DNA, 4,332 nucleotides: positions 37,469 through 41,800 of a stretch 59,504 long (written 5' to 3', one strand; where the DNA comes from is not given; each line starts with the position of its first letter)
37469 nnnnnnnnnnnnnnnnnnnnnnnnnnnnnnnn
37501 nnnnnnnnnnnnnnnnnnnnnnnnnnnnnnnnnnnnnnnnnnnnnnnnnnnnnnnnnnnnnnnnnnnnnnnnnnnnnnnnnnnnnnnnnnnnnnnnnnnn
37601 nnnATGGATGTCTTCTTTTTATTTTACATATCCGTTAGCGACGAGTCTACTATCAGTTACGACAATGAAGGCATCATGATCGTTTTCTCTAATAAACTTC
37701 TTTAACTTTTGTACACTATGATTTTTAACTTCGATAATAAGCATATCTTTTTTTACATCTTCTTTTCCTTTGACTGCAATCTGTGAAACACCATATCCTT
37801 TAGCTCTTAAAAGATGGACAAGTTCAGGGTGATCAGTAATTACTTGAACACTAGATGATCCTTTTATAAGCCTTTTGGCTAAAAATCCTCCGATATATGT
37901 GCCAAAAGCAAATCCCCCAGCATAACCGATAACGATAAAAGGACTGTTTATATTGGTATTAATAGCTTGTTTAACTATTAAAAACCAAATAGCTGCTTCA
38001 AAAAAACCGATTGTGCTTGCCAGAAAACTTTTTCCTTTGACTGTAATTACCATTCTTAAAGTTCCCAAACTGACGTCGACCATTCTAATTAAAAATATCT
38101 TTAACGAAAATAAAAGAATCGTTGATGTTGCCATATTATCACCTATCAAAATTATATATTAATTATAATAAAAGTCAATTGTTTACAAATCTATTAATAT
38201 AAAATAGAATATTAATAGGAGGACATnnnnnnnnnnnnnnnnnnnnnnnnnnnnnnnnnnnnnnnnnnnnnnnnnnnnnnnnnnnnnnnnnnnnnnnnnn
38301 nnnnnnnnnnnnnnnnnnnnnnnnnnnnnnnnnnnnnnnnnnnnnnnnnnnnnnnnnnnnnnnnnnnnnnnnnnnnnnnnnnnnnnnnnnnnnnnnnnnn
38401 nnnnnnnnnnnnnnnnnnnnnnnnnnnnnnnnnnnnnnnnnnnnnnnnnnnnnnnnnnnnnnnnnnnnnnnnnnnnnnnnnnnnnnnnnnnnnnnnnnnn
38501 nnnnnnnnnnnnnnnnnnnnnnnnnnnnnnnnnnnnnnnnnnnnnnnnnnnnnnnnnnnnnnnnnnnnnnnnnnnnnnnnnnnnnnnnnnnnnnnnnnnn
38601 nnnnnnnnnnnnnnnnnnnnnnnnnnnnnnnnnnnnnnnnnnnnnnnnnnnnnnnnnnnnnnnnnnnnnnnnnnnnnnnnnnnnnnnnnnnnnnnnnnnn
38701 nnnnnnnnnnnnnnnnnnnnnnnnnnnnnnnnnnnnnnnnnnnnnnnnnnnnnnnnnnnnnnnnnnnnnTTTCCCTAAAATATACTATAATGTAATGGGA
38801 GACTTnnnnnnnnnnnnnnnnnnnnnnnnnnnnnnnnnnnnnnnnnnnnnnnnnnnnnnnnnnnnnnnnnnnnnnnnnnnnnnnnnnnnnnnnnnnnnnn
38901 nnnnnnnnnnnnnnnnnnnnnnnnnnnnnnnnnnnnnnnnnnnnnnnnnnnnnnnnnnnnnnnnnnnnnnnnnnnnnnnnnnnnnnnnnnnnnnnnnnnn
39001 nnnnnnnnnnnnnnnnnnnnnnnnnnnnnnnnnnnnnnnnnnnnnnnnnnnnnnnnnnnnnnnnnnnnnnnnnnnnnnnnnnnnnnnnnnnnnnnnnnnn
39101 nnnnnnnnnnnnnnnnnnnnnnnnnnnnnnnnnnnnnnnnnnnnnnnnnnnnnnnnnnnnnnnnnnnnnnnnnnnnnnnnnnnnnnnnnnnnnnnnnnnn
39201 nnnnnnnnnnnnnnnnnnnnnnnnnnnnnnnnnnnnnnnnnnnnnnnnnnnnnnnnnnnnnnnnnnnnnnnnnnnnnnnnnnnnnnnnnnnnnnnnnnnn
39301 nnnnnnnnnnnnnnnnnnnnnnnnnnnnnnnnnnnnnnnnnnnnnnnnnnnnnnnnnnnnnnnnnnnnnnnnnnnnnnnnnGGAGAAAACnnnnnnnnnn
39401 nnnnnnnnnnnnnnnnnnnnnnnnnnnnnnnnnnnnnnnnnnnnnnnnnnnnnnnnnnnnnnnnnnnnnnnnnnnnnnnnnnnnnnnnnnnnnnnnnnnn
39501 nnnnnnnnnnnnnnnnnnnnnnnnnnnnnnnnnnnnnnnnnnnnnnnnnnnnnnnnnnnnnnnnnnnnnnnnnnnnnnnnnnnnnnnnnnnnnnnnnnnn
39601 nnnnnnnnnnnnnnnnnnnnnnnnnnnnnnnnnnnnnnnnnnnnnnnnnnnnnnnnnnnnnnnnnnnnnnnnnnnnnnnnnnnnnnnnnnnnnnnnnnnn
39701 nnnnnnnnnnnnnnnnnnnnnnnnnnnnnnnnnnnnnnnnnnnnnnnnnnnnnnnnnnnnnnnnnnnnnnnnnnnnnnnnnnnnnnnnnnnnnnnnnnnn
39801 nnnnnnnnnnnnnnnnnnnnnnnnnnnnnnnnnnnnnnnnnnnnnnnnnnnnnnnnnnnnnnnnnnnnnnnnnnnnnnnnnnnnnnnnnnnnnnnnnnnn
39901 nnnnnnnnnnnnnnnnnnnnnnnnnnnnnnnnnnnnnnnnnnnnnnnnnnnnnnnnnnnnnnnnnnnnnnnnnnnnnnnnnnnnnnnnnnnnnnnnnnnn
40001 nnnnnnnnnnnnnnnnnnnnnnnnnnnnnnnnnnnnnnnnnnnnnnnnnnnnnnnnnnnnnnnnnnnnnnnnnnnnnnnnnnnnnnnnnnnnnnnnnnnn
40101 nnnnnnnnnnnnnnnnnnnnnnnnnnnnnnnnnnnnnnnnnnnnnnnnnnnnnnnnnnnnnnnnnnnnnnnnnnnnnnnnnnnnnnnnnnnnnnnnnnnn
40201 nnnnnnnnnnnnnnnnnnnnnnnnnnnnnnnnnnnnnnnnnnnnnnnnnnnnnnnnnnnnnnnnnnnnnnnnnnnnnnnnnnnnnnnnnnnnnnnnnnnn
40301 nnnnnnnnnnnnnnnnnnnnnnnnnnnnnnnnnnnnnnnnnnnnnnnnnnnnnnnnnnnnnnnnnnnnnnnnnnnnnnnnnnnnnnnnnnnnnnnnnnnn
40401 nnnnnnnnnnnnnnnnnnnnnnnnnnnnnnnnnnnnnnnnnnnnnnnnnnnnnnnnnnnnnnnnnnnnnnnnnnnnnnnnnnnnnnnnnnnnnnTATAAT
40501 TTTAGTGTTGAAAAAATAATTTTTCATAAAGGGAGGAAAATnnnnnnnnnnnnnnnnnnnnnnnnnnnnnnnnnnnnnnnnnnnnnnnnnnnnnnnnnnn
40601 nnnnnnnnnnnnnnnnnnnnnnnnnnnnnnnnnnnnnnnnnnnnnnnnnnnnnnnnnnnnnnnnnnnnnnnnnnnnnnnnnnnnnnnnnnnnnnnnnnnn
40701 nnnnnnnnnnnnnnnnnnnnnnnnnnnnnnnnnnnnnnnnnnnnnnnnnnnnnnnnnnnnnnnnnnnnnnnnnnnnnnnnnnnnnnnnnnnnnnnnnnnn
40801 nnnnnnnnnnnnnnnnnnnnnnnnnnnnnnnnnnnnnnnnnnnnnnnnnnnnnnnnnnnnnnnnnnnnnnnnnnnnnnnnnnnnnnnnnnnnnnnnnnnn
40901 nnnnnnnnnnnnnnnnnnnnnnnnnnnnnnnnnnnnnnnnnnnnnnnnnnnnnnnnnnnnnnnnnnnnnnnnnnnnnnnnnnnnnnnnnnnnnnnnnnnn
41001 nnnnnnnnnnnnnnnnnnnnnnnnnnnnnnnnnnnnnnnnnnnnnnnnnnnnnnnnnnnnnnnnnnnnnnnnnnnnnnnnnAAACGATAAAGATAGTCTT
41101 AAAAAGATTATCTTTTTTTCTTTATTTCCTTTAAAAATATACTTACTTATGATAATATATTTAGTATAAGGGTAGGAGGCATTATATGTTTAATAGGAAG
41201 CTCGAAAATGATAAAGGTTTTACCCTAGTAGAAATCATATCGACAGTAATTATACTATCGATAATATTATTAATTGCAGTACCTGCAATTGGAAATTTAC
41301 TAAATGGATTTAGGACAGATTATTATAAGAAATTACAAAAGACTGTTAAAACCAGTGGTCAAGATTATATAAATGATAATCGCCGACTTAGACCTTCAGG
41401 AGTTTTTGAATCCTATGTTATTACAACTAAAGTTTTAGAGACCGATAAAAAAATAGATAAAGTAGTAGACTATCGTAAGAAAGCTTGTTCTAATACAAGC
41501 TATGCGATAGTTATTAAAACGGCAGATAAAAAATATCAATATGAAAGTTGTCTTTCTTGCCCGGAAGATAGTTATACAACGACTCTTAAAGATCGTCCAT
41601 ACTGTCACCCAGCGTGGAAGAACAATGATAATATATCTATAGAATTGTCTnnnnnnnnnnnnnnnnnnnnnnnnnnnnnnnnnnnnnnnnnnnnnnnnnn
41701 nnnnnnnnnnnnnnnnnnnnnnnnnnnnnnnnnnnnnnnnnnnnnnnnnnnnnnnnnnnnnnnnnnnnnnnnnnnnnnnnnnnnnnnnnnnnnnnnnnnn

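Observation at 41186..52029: Locus of two ~1,300-aa prepilin-leader 'mega-pilins' plus four bitopic accessory genes, with no pilus machinery nearby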

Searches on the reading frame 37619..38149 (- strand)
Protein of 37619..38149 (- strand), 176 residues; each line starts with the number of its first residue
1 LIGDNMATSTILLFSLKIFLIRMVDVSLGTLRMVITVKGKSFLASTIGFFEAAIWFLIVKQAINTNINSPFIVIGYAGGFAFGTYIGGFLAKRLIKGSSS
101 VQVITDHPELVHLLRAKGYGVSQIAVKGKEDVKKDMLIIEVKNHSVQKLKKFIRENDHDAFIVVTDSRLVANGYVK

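Call 9: search_protein_families(library=pfam, proteins=[window:37619-38149:-], max_evalue=0.001)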
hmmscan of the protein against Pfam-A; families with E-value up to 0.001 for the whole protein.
window:37619-38149:- (176 aa): 2 families
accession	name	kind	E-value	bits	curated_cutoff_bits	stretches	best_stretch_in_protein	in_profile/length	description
PF18955.5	DUF5698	-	5.1e-17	62.5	27.5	1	30-87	1-57/58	Domain of unknown function (DUF5698)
PF10035.14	DUF2179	-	9.3e-09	35.4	22.8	1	119-168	1-51/55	Uncharacterized protein conserved in bacteria (DUF2179)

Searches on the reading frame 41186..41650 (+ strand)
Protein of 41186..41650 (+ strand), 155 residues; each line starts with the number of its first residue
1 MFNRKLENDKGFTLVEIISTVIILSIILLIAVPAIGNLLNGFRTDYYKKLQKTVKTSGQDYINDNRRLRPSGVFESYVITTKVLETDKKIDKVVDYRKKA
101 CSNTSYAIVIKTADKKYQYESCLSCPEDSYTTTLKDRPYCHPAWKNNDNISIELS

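Call 71: predict_structure(alignment_id=A7)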
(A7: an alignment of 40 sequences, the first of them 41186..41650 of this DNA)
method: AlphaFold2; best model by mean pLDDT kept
length: 155 residues; sequences in the alignment: 40
mean_pLDDT: 91.5   pTM: 0.77
mean pLDDT of the five models: 91.5, 91.2, 90.4, 89.7, 89.6
residues with pLDDT >= 90: 126; 70-90: 17; 50-70: 11; < 50: 1
segments of 3 or more residues with pLDDT < 50: none
pLDDT, mean of each block of 10 residues (from residue 1): 64 89 97 93 96 98 97 96 97 96 95 97 95 91 85 67
secondary structure, 60 per line:
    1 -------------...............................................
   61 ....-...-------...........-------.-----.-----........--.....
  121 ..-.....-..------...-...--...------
elements in order: H14-64 E76-80 H81-86 E106-113 E116-122
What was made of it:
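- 41219..41620 (+): A: pilin module, aa 12-145. It comprises helix alpha1 (aa 14-64, with Glu+5 and Pro+22) and a small beta head carrying C101, C122, C125 and C140. AlphaFold model with pLDDT 91.5 (call 71).
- On Type IV pilin / class III signal-peptide protein: AlphaFold (pLDDT 91.5) gives helix 14-64 plus strands 76-80, 106-113 and 116-122 (call 71).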

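Call 74: fold_search(model_id=the predicted structure, library=pdb)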
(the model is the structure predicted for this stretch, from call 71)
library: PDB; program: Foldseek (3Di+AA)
matches with E <= 10: 165; with E <= 0.001: 0
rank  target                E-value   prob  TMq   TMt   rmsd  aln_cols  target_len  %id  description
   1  7mts_B                1.1e+00  0.04  0.15  0.04   7.6        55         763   14  CryoEM Structure of mGlu2 - Gi Complex (released 2021-07-07)
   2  9ksn_B                1.3e+00  0.07  0.19  0.11  10.0        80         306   18  Crystal structure of meso-diaminopimelate dehydrogenase from Bacillus thermozeamaize mutant M9 complexed with NADP+ (released 2025-05-21)
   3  9ksn_A                1.3e+00  0.06  0.19  0.11  11.0        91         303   16  Crystal structure of meso-diaminopimelate dehydrogenase from Bacillus thermozeamaize mutant M9 complexed with NADP+ (released 2025-05-21)
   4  3cyg_B                1.9e+00  0.06  0.19  0.16  12.2       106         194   12  Crystal structure of an uncharacterized protein from Fervidobacterium nodosum Rt17-B1 (released 2008-05-13)
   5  5ah2_B                2.2e+00  0.02  0.11  0.05  15.5        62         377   19  The sliding clamp of Mycobacterium smegmatis in complex with a natural product. (released 2015-06-03)
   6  5axi_A                2.3e+00  0.11  0.17  0.10   5.5        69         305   12  Crystal structure of Cbl-b TKB domain in complex with Cblin (released 2016-03-02)
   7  7t34                  2.3e+00  0.07  0.18  0.13  11.2        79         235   10  Crystal structure of AtDHDPR1 from Arabidopsis thaliana (released 2022-12-14)
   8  5ah4_B                2.3e+00  0.02  0.11  0.05  15.6        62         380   19  The sliding clamp of Mycobacterium smegmatis in complex with a natural product. (released 2015-06-03)
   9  4aeq                  2.4e+00  0.08  0.22  0.33  10.0        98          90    7  Crystal structure of the dimeric immunity protein Cmi solved by direct methods (Arcimboldo) (released 2012-01-25)
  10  3p16_B                2.4e+00  0.02  0.12  0.05  16.0        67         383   21  Crystal structure of DNA polymerase III sliding clamp (released 2011-08-24)
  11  6man_A                2.6e+00  0.03  0.15  0.07  16.3        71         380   17  Crystal structure of a DnaN sliding clamp DNA polymerase III subunit beta from Rickettsia bellii RML369-C (released 2018-09-05)
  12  3p16_D                2.6e+00  0.03  0.12  0.06  15.7        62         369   16  Crystal structure of DNA polymerase III sliding clamp (released 2011-08-24)
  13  7mtr_B                2.6e+00  0.03  0.15  0.04   7.5        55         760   14  CryoEM Structure of Full-Length mGlu2 Bound to Ago-PAM ADX55164 and Glutamate (released 2021-07-07)
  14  6njt_B                2.9e+00  0.03  0.13  0.09   9.2        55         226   13  Mouse endonuclease G mutant - H97A (released 2020-01-08)
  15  5gkp_A                2.9e+00  0.02  0.12  0.09   9.5        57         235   18  Crystal structure of the EndoG worm homologue CPS-6 H148A/F122A in complex with DNA (released 2016-11-23)
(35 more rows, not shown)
